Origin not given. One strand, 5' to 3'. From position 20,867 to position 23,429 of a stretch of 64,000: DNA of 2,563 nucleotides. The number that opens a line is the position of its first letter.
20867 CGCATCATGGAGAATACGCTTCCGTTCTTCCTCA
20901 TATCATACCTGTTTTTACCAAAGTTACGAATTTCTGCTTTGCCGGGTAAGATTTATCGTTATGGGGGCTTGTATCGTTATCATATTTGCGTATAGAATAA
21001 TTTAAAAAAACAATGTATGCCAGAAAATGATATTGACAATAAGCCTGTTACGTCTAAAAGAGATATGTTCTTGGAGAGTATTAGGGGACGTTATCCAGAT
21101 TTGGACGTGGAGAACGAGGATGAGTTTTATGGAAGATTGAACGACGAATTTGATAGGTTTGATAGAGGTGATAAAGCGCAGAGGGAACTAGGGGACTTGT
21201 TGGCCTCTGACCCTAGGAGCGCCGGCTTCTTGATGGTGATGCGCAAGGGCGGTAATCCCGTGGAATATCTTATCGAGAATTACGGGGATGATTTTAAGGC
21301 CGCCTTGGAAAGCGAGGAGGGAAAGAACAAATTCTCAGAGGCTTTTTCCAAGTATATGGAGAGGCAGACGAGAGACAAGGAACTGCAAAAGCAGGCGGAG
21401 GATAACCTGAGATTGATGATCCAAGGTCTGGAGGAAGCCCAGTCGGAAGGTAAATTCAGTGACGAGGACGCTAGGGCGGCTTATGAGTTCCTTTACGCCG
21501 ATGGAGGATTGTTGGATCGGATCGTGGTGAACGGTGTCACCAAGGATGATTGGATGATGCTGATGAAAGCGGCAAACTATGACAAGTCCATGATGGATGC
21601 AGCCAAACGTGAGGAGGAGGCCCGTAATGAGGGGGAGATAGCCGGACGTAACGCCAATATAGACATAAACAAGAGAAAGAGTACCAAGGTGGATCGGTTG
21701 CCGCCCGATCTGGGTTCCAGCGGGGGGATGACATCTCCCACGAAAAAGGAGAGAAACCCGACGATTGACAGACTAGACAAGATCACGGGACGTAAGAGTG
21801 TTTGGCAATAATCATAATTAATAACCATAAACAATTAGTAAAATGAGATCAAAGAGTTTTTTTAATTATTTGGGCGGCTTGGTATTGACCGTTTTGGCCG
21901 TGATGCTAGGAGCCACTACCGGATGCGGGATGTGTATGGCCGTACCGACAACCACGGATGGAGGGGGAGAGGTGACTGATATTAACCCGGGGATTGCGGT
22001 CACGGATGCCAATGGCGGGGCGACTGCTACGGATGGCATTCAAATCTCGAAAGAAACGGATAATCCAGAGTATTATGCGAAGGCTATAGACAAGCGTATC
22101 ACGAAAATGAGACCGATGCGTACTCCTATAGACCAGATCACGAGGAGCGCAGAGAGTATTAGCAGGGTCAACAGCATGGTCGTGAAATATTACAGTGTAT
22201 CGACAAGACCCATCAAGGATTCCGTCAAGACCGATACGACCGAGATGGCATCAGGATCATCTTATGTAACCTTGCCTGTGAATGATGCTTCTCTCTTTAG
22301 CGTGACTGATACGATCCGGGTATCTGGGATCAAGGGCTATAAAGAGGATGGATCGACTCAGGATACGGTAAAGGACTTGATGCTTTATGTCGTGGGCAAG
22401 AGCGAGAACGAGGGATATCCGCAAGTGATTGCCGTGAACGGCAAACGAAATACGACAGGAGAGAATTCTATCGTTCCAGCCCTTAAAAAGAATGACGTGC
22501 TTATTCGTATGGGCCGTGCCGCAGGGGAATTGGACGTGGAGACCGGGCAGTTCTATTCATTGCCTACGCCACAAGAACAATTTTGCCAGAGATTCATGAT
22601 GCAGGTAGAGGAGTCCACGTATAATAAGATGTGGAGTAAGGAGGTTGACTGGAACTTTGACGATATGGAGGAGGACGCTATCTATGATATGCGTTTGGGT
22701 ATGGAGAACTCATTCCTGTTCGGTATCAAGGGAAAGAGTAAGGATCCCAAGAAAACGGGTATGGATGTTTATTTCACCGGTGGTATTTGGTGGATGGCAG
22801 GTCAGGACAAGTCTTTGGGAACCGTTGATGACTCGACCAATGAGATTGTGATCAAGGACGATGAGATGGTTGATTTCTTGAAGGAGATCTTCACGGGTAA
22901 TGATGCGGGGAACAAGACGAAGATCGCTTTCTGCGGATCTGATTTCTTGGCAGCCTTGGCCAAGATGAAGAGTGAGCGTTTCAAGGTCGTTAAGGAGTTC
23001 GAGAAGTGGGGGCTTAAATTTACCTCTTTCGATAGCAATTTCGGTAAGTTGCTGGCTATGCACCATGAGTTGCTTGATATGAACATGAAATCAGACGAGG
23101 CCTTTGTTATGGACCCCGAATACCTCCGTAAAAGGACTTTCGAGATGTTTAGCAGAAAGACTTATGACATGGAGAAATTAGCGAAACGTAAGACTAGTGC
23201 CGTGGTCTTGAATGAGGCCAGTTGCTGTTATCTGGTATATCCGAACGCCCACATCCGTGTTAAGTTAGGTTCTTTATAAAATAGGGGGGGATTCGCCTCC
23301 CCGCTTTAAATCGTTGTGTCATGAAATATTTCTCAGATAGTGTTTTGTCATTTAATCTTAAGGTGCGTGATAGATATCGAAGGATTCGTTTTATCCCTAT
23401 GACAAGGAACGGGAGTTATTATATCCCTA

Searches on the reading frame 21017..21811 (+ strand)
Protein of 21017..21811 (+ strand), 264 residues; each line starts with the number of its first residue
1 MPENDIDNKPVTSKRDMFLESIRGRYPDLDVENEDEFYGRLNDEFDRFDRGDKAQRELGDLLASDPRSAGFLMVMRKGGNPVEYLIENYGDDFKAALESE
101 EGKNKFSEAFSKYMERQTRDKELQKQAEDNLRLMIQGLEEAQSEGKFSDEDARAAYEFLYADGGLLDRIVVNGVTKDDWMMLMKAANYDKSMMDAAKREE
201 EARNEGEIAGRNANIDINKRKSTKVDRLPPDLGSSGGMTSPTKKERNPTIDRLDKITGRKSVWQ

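Call 8: search_protein_families(library=phrogs, proteins=[window:21017-21811:+], max_evalue=0.001)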
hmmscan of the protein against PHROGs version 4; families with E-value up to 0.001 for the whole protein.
window:21017-21811:+ (264 aa): 1 family
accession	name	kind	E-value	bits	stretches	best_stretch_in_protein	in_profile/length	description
phrog_22323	-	unknown function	6.7e-40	138.5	1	7-263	3-250/262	-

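Call 9: search_protein_families(library=pfam, proteins=[window:21017-21811:+], max_evalue=0.001)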
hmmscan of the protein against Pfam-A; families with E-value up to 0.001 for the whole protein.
window:21017-21811:+ (264 aa): 0 families

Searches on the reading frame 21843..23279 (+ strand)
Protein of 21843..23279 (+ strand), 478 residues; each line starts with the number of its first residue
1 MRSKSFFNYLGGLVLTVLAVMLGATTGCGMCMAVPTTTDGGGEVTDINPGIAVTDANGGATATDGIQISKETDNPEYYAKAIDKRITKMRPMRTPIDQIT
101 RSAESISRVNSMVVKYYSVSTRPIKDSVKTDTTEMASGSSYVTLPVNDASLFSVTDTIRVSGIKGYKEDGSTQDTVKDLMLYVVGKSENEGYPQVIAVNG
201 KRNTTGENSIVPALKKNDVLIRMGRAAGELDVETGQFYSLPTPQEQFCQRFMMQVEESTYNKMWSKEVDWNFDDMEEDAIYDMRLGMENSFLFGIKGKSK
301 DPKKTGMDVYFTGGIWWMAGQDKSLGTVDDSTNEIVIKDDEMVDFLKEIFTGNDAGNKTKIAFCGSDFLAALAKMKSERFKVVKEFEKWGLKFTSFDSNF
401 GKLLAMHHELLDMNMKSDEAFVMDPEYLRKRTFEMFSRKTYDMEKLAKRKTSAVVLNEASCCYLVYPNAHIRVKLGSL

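Call 8: search_protein_families(library=phrogs, proteins=[window:21843-23279:+], max_evalue=0.001)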
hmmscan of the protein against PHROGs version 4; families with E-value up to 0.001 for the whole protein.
window:21843-23279:+ (478 aa): 1 family
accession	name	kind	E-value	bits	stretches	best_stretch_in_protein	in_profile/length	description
phrog_26635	-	unknown function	2.4e-143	479.3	1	8-475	9-472/482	-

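Call 9: search_protein_families(library=pfam, proteins=[window:21843-23279:+], max_evalue=0.001)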
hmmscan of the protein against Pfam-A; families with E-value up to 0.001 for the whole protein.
window:21843-23279:+ (478 aa): 1 family
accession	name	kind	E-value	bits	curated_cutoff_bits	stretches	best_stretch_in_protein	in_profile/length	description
PF17236.8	SU10_MCP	-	2.3e-33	116.4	24.1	1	80-473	12-288/292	SU10 major capsid protein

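Call 11: search_dna_similar(query=window:21843-23279:+, collection=phages, mode=protein, max_rows=15)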
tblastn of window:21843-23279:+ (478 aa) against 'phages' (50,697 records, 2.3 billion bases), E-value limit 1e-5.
Records with a match: 3; places in all: 3; records where one place covers at least 80% of the query: 3.
Best place of each record, by identity: >=99% 1; <60% 2.
By first word of the organism name: Bacteroides 3.
By host as written in the record: Bacteroides fragilis BL19 1; Bacteroides salyersiae BG8 1; Bacteroides koreensis HM3 1.
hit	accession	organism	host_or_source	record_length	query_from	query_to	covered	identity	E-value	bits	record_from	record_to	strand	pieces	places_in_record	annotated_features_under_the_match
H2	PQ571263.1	Bacteroides phage BF1-TP2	Bacteroides fragilis BL19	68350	1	478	100%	99.8%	0e+0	989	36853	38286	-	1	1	DUF5309 family protein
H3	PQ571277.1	Bacteroides phage BS-TP4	Bacteroides salyersiae BG8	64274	4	476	99%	45.5%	2e-129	419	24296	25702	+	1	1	DUF2951 domain-containing protein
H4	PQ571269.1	Bacteroides phage BKO1-TP3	Bacteroides koreensis HM3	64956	4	476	99%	45.5%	2e-126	410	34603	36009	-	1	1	DUF2951 domain-containing protein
